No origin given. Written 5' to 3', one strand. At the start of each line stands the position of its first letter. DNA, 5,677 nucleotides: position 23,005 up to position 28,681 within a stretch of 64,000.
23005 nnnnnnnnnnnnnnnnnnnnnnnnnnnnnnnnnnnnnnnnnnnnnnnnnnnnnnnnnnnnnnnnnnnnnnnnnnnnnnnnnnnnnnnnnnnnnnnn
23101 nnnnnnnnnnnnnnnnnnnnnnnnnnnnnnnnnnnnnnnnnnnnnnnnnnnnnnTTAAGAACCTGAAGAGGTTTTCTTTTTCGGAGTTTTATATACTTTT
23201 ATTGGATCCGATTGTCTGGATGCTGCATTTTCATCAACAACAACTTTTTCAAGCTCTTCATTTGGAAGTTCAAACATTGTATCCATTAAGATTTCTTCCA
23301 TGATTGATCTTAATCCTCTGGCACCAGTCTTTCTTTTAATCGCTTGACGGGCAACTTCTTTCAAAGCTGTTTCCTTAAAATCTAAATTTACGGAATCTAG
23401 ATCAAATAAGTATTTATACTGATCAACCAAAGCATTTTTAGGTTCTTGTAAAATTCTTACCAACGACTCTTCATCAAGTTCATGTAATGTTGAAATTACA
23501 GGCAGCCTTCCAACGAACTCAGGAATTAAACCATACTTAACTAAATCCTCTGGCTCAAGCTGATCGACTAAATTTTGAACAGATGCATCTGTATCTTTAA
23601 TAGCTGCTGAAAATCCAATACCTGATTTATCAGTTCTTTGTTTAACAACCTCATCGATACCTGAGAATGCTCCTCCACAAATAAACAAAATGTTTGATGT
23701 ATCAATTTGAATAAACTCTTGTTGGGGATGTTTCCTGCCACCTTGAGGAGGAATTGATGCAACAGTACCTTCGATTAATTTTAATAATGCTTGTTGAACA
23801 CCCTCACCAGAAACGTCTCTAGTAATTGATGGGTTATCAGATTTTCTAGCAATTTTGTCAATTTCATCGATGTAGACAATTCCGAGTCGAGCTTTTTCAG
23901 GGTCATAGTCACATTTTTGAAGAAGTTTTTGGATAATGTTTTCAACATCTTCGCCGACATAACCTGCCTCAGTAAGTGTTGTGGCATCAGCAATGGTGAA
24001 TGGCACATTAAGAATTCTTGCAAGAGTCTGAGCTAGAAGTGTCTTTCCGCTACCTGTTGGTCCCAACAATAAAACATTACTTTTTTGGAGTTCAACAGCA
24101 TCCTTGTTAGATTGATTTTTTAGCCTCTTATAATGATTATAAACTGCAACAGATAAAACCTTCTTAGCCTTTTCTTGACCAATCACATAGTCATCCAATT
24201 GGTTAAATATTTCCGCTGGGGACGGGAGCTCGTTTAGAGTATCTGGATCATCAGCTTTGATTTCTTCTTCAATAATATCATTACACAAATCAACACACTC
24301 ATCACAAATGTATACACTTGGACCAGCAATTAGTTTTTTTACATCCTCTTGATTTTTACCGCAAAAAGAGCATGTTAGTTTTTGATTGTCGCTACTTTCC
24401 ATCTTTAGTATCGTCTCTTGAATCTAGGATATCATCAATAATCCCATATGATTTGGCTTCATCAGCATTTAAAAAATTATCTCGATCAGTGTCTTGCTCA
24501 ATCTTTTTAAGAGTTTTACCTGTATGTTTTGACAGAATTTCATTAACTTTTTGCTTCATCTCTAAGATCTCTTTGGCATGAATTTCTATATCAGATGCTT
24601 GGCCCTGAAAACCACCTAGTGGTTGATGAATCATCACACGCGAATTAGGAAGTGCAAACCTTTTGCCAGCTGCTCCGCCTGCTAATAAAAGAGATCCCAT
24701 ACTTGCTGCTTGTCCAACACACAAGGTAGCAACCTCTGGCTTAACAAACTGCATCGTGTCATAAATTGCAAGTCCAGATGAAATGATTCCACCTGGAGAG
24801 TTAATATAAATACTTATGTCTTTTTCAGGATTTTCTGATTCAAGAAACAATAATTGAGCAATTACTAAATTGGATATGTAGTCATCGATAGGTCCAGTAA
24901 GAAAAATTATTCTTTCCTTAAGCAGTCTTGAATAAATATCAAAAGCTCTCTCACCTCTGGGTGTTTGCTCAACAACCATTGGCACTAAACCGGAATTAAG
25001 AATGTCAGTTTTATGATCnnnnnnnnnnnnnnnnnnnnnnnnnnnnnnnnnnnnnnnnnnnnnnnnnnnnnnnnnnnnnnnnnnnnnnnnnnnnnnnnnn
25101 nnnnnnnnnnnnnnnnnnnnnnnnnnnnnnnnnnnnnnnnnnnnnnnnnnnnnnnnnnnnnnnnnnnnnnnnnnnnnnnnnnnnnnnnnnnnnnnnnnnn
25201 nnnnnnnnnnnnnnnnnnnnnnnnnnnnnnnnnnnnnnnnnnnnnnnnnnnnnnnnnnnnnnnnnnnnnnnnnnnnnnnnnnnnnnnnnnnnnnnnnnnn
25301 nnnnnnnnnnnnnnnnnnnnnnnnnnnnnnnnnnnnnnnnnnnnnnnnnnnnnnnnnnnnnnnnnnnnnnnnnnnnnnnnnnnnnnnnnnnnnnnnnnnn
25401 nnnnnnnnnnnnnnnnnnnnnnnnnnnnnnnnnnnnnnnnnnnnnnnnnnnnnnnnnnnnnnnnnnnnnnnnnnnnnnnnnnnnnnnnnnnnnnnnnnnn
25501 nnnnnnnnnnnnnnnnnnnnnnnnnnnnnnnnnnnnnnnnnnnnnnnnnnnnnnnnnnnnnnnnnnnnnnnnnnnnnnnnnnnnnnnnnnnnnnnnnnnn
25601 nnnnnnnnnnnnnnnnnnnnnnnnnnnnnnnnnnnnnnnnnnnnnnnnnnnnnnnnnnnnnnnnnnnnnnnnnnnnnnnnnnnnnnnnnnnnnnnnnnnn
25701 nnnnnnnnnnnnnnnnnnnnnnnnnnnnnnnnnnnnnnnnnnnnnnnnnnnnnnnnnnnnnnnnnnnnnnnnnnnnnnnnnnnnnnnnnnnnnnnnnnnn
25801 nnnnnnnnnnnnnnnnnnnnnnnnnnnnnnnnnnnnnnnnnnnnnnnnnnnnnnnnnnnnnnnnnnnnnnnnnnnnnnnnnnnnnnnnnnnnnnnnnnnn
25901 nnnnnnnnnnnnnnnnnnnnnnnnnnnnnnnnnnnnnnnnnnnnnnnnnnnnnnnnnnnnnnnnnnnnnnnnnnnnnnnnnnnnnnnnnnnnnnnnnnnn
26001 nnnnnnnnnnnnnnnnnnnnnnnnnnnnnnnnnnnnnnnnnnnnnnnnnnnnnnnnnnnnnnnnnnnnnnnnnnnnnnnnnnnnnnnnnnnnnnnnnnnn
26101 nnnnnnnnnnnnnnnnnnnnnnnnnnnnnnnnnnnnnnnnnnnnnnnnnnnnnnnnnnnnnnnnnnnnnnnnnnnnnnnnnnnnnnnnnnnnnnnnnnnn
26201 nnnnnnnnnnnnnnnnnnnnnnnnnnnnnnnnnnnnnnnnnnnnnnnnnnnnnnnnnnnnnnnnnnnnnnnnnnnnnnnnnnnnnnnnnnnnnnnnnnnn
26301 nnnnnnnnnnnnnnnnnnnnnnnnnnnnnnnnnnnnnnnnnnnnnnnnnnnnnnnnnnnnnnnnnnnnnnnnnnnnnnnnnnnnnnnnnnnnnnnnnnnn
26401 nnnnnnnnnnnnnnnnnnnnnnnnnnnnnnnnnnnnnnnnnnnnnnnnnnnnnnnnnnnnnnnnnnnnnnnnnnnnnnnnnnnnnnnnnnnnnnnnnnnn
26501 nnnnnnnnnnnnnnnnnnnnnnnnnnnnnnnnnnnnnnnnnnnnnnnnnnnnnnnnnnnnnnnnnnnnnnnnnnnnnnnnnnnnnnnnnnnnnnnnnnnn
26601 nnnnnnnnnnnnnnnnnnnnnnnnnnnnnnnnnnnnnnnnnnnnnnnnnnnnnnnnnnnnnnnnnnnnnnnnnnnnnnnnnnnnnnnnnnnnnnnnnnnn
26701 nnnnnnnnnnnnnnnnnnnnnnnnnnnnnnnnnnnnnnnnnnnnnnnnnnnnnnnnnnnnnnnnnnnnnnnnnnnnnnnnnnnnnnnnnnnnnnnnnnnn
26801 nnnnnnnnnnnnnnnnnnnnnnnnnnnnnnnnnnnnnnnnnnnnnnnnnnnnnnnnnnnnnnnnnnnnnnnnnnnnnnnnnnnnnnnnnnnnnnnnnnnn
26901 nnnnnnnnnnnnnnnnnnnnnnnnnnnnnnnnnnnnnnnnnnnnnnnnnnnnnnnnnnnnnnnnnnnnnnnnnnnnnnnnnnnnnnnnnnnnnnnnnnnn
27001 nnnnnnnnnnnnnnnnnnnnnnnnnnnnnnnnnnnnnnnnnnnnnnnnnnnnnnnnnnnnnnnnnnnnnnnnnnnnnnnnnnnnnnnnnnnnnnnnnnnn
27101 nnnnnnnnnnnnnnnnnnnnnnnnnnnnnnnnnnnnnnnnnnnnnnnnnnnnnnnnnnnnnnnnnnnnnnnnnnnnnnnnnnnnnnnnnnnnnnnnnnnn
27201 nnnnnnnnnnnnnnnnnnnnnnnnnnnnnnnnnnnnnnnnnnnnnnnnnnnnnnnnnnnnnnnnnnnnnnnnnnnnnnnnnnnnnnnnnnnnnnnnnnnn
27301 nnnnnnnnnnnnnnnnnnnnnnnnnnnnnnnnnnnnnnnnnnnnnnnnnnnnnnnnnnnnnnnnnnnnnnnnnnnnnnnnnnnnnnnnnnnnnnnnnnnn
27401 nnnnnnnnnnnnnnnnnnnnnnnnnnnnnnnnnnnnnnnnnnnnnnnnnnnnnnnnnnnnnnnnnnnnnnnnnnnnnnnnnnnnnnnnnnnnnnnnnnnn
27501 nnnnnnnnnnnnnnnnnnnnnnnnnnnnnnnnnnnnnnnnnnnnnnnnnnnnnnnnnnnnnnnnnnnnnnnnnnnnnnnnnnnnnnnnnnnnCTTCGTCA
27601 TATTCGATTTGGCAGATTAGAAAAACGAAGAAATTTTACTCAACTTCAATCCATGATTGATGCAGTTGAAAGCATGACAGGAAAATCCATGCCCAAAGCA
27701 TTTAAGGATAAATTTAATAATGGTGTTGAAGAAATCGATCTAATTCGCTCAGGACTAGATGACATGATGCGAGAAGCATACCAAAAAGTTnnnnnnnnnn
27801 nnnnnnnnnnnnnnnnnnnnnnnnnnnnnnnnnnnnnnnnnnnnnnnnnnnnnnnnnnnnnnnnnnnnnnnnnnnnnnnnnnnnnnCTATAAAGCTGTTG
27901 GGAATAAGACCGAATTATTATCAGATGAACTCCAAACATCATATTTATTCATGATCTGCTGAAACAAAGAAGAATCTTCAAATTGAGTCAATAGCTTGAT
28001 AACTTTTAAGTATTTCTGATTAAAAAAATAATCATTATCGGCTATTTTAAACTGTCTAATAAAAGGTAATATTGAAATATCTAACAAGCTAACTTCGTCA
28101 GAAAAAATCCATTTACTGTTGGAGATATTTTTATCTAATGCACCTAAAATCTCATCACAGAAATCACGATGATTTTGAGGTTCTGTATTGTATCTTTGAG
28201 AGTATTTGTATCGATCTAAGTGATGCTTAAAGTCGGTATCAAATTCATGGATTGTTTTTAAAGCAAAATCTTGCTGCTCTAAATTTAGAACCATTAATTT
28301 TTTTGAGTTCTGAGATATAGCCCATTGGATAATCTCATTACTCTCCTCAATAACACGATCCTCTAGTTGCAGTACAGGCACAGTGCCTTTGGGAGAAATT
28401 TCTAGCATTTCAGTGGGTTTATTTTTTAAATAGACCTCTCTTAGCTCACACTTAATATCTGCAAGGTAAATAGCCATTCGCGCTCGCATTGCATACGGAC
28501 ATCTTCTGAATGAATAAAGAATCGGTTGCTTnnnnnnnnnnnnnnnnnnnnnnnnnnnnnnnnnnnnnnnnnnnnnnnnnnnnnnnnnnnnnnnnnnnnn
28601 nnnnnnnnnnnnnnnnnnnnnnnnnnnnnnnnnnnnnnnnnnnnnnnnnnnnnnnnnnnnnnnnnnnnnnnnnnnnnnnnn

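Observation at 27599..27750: Animal-type glutamate dehydrogenase with an antenna-like insertion in a marine bacterium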

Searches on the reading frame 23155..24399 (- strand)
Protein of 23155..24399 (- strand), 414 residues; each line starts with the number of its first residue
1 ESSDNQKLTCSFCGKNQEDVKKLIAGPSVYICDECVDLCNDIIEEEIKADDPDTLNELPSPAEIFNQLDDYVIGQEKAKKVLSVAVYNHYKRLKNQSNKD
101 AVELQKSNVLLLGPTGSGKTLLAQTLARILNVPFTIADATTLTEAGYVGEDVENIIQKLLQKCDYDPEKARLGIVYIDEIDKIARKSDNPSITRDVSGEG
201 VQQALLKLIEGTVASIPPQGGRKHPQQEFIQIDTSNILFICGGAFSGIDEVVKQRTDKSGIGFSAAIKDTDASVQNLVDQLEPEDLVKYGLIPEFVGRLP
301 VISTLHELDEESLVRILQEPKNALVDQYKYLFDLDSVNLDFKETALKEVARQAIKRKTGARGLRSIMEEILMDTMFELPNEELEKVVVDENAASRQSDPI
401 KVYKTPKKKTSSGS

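Call 14: search_protein_families(library=pfam, proteins=[window:23155-24399:-], max_evalue=0.00001)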
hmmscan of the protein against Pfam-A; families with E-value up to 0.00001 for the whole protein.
window:23155-24399:- (414 aa): 6 families
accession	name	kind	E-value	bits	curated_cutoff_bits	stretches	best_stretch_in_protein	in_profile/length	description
PF07724.20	AAA_2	-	8.8e-33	114.1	27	1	105-302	2-166/166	AAA domain (Cdc48 subfamily)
PF06689.19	zf-C4_ClpX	-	5.9e-20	71.3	27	1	9-45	2-39/39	ClpX C4-type zinc finger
PF00004.35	AAA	-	5.5e-16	59.6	21.2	1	109-234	1-99/131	ATPase family associated with various cellular activities (AAA)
PF10431.15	ClpB_D2-small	-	9.7e-10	38.8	21.9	1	308-379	1-68/81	C-terminal, D2-small domain, of ClpB protein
PF07728.20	AAA_5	-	2e-06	28.3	22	0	108-184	1-79/139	AAA domain (dynein-related subfamily)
PF05496.18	RuvB_N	-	3.3e-06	27.4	27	1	67-186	5-99/159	Holliday junction DNA helicase RuvB P-loop domain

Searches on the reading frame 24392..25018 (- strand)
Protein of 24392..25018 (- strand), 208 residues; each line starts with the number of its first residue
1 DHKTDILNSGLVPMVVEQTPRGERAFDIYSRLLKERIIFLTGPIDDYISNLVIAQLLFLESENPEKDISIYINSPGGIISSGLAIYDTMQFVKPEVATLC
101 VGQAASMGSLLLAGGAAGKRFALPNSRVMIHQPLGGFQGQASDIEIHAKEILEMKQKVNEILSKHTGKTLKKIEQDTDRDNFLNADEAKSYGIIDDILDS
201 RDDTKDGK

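Call 14: search_protein_families(library=pfam, proteins=[window:24392-25018:-], max_evalue=0.00001)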
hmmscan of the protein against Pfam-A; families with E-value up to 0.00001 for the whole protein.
window:24392-25018:- (208 aa): 1 family
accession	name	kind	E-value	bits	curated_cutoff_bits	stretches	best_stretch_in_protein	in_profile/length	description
PF00574.28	CLP_protease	-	4.1e-87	291.2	20.2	1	21-200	2-181/182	Clp protease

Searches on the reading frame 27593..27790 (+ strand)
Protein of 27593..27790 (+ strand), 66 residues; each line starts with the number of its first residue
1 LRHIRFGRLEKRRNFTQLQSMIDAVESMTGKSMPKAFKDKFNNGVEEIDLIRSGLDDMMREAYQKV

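Call 62: find_related_loci(query=A4, collection=genome_contigs, flank=500)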
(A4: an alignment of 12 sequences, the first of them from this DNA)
Query A4 (66 aa) in genome_contigs; peptide patterns used: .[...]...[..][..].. (x = any residue, [..] = any of these).
600 stretches matched a pattern (row limit reached: there are more); 568 encode a relative of the query (tblastn E <= 1e-3); the best 80 are kept; 80 distinct loci.
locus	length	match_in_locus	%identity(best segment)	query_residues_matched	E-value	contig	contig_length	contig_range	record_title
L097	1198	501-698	50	1-66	6e-20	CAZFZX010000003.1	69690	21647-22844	MAG TPA_asm: uncultured Enterobacteriaceae bacterium isolate SRP308112_co1_420 genome assembly, contig: NODE_316_length_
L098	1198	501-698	50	1-66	1e-19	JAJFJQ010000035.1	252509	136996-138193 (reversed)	MAG: Gammaproteobacteria bacterium isolate OFTM106 OFTM106_34, whole genome shotgun sequence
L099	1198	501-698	48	1-66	2e-19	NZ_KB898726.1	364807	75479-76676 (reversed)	Thioalkalivibrio sp. ALJ24 D571DRAFT_scaffold00003.3, whole genome shotgun sequence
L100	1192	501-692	47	1-64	2e-19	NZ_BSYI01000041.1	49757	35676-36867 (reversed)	Paralimibaculum aggregatum strain NKW23 isolate Brittle star Contigs041, whole genome shotgun sequence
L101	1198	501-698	48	1-66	2e-19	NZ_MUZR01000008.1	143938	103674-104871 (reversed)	Thioalkalivibrio halophilus strain HL17 Ga0073316_108, whole genome shotgun sequence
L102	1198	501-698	45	1-66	3e-19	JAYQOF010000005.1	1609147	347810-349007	MAG: Alphaproteobacteria bacterium isolate SD4486_NP_concoct_bins.tsv.053 contig_708_pilon, whole genome shotgun sequenc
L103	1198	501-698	47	1-66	4e-19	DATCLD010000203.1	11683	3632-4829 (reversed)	MAG TPA_asm: Limnochordales bacterium isolate SMAG_U7113 k141_888796, whole genome shotgun sequence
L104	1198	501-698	50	1-66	4e-19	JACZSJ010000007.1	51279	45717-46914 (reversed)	MAG: Proteobacteria bacterium isolate B10T3L8 B10T3L8_NODE128, whole genome shotgun sequence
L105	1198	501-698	47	1-66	5e-19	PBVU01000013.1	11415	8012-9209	MAG: Verrucomicrobiales bacterium isolate RS414 6415, whole genome shotgun sequence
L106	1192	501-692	50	1-64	5e-19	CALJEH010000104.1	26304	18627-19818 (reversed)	MAG: uncultured Alphaproteobacteria bacterium isolate S1_Bin_METABAT__295_1 genome assembly, contig: c_000001506251, who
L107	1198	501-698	48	1-66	1e-18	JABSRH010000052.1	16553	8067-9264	MAG: Parvularculaceae bacterium isolate DT_81 DT-Parvularculaceae-1_scaffold_52, whole genome shotgun sequence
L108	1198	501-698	45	1-66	2e-18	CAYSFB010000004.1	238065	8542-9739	MAG TPA_asm: uncultured Planctomycetia bacterium isolate SRP292972_co1_54 genome assembly, contig: NODE_69_length_238065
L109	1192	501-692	47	1-64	2e-18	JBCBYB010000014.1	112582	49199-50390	MAG: Pseudomonadota bacterium isolate J06656_1 NODE_14_length_112582_cov_9.559077, whole genome shotgun sequence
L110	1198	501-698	45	1-66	2e-18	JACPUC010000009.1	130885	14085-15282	MAG: Candidatus Tectomicrobia bacterium isolate NC_groundwater_748_Ag_S-0.65um_67_15 S37_SO-6_scaffold_289100, whole gen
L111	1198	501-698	50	1-66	3e-18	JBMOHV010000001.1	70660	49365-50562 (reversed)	MAG: Bacteroidia bacterium isolate Deming_bin.373 contig555, whole genome shotgun sequence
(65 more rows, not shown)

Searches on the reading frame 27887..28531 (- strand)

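Call 14: search_protein_families(library=pfam, proteins=[window:27887-28531:-], max_evalue=0.00001)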
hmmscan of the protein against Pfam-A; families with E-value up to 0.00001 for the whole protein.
window:27887-28531:- (214 aa): 3 families
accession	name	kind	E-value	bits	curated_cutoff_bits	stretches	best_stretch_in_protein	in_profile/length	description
PF13417.12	GST_N_3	-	9.1e-19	68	22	1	5-75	1-71/75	Glutathione S-transferase, N-terminal domain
PF13409.12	GST_N_2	-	8.9e-14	52.3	25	1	11-71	2-67/70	Glutathione S-transferase, N-terminal domain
PF02798.26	GST_N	-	3.3e-08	34.2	20.9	1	4-69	4-72/76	Glutathione S-transferase, N-terminal domain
